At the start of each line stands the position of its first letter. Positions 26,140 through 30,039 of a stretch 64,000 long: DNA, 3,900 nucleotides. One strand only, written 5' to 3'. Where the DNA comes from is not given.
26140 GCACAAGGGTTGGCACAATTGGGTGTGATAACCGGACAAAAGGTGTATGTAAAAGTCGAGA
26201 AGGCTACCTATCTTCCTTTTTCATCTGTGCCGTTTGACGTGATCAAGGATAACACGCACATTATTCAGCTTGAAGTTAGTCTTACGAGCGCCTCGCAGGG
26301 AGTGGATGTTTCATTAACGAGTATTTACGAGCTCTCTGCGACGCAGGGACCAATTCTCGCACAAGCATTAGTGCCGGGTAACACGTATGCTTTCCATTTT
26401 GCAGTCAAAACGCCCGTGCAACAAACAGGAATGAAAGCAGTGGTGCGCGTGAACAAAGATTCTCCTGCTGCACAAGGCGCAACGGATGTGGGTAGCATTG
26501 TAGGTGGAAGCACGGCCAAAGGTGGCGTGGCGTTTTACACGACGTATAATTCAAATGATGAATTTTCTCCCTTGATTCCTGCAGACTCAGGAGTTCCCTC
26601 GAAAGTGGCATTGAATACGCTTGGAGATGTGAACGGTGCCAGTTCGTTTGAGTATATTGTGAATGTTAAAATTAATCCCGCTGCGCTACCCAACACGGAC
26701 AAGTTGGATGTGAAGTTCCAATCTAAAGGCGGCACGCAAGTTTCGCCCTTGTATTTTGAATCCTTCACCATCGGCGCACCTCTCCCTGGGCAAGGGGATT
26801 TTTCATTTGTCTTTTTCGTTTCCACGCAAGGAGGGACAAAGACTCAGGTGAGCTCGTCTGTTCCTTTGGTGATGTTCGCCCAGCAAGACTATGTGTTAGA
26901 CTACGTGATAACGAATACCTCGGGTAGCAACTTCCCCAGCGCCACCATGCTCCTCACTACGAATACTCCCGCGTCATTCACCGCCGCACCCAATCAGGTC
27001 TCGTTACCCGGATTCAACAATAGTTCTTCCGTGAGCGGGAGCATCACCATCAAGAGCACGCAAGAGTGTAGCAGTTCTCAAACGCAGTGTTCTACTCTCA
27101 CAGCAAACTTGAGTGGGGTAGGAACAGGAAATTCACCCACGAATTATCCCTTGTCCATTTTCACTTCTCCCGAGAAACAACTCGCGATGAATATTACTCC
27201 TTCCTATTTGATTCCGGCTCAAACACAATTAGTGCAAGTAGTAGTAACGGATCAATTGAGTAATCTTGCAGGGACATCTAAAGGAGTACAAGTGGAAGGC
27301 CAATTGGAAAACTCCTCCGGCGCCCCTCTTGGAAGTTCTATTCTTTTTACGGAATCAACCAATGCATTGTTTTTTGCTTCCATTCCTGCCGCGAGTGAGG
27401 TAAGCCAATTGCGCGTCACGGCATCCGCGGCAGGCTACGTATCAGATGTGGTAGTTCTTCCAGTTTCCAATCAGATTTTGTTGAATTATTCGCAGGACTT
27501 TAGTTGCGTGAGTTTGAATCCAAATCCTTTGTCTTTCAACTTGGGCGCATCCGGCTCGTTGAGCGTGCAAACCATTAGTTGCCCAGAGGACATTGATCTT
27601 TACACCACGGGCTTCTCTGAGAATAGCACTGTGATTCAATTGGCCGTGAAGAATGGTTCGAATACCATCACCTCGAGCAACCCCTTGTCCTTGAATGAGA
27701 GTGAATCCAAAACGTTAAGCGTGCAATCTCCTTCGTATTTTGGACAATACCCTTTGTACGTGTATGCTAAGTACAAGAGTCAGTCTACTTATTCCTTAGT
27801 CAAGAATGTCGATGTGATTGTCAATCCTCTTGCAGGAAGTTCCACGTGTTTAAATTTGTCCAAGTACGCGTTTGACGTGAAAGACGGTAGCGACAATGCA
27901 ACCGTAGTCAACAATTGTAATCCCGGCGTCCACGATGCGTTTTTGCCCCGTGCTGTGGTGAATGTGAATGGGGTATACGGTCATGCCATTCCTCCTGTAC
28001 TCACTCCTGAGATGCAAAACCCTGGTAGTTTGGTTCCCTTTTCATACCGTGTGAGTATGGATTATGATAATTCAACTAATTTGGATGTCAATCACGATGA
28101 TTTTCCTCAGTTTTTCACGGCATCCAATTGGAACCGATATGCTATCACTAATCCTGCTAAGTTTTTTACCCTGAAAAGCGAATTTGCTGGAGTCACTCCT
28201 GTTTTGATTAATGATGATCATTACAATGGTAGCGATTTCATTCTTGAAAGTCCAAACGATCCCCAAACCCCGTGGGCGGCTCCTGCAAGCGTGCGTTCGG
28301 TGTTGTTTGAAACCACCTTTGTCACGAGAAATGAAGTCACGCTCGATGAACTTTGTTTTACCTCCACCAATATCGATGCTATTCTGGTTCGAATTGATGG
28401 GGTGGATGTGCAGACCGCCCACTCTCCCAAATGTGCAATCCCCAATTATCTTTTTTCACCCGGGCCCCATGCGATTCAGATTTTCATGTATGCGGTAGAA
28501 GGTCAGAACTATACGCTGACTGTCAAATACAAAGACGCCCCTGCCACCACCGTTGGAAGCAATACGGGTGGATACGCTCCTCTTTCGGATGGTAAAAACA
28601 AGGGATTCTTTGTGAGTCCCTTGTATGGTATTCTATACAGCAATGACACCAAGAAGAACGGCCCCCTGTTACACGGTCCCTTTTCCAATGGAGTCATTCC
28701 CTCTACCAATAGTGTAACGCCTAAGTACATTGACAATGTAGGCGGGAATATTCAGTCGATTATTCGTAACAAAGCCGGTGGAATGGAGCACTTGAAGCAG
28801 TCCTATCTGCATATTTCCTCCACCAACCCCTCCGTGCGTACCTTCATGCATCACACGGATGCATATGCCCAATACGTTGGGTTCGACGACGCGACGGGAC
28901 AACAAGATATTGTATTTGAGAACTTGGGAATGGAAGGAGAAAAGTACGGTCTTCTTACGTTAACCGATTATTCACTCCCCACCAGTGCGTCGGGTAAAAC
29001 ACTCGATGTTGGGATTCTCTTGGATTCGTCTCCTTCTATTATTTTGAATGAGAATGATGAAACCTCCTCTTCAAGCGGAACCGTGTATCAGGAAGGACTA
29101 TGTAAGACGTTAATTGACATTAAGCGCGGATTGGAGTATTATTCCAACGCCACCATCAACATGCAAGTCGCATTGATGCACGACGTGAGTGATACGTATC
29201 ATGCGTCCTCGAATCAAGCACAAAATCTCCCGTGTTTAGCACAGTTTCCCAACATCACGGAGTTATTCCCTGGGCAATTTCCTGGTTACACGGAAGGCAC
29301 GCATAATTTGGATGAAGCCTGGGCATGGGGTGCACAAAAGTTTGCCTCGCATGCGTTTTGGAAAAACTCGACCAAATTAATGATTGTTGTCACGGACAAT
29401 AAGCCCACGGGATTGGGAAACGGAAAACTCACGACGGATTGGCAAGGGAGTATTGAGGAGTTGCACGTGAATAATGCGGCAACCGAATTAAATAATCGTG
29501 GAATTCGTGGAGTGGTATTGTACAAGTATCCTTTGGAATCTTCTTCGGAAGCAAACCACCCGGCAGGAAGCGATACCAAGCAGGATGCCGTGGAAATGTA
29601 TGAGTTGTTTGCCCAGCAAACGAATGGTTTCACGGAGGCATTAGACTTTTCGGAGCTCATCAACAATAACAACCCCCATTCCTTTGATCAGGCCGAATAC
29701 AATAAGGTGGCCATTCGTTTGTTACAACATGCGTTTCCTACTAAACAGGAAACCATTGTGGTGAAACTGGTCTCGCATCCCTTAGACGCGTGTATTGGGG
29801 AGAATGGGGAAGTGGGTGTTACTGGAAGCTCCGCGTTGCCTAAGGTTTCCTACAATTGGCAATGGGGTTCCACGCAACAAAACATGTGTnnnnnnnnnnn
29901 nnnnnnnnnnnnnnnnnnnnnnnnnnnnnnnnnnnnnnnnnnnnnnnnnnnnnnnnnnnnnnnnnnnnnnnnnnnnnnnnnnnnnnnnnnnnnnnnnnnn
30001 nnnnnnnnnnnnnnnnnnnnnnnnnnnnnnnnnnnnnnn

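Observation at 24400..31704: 2434-aa N-terminally anchored surface giant with Ig-like repeat region and a vWA/MIDAS domain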

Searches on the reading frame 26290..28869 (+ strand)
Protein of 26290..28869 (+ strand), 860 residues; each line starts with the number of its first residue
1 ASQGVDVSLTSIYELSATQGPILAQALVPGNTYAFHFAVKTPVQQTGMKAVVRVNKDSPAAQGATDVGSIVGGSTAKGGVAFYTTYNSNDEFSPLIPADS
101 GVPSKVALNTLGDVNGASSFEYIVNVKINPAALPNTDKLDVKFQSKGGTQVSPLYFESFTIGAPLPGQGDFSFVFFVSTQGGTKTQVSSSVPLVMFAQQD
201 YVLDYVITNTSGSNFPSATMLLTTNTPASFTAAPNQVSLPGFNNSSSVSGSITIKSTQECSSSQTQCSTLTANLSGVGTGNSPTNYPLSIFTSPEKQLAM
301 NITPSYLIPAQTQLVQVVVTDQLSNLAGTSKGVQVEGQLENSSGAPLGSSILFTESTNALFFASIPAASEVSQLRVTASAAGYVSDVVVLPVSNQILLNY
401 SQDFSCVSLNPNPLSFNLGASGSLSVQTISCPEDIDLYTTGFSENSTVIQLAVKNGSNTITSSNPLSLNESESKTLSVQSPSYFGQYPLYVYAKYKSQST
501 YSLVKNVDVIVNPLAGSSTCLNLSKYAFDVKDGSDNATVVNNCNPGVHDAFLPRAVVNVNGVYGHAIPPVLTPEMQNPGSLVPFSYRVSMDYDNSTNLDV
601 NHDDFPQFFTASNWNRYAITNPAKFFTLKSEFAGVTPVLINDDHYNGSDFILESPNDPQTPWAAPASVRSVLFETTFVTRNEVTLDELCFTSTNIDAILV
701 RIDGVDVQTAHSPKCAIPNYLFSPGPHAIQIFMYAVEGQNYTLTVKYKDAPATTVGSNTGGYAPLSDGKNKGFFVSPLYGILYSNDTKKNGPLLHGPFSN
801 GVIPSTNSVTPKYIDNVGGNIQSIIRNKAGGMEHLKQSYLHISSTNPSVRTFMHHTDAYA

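Call 77: search_solved_structures(query=window:26290-28869:+, max_evalue=10)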
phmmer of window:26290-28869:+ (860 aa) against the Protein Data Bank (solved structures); distinct sequences matched with E-value up to 10: 1.
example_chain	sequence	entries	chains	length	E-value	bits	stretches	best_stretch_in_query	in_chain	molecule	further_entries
9n8g_A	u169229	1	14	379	0.36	12.1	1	632-704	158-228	Flagellin A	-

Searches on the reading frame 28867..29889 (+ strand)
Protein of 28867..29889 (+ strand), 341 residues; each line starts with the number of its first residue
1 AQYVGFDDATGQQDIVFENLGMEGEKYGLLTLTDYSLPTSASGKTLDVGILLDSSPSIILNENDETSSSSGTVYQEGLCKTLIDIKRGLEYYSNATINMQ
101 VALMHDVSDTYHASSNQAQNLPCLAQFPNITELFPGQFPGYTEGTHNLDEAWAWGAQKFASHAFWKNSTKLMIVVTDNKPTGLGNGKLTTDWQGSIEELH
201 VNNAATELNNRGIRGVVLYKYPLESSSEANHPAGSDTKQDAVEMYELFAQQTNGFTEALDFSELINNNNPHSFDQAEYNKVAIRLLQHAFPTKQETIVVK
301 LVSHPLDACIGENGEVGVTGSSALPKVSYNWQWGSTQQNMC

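Call 17: search_solved_structures(query=A2, max_evalue=10, show_alignments=3)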
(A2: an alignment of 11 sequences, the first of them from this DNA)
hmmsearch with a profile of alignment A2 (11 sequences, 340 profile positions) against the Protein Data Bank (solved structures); distinct sequences matched with E-value up to 10: 0.

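Call 24: predict_structure(alignment_id=A2)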
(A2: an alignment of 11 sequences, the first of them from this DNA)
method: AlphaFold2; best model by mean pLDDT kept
length: 341 residues; sequences in the alignment: 11
mean_pLDDT: 68.5   pTM: 0.69
mean pLDDT of the five models: 68.5, 68.3, 67.4, 63.5, 63.1
residues with pLDDT >= 90: 71; 70-90: 102; 50-70: 76; < 50: 92
segments of 3 or more residues with pLDDT < 50: 1-16, 18-20, 64-72, 112-119, 229-237, 269-275, 302-341
pLDDT, mean of each block of 10 residues (from residue 1): 38 47 58 60 89 81 48 64 86 88 75 44 70 79 83 93 94 92 69 84 97 93 62 51 90 87 54 53 83 63 44 37 40 36 30
secondary structure, 60 per line:
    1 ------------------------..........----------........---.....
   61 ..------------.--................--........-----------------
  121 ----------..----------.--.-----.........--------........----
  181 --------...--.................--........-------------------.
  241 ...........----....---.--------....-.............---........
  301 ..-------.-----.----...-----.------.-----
elements in order: E25-34 E45-52 H56-62 H78-93 E96-103 H152-160 E169-176 H194-210 E213-220 H240-251 E256-259 H272-275 H277-289 E293-302

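Call 90: search_protein_families(library=pfam, alignment_id=A2, max_evalue=10)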
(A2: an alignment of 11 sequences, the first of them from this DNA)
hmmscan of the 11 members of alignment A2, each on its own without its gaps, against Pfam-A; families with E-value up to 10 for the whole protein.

A. member 1, seq(341 aa): 1 family
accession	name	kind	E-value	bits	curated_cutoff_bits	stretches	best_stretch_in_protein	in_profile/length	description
PF00092.34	VWA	-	0.15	12.7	23.8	1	141-191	74-119/174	von Willebrand factor type A domain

B. families by the number of members that match (of 11 scanned): 2 families
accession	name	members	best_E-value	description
PF00092.34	VWA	2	0.15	von Willebrand factor type A domain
PF10758.14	DUF2586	1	0.19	Protein of unknown function (DUF2586)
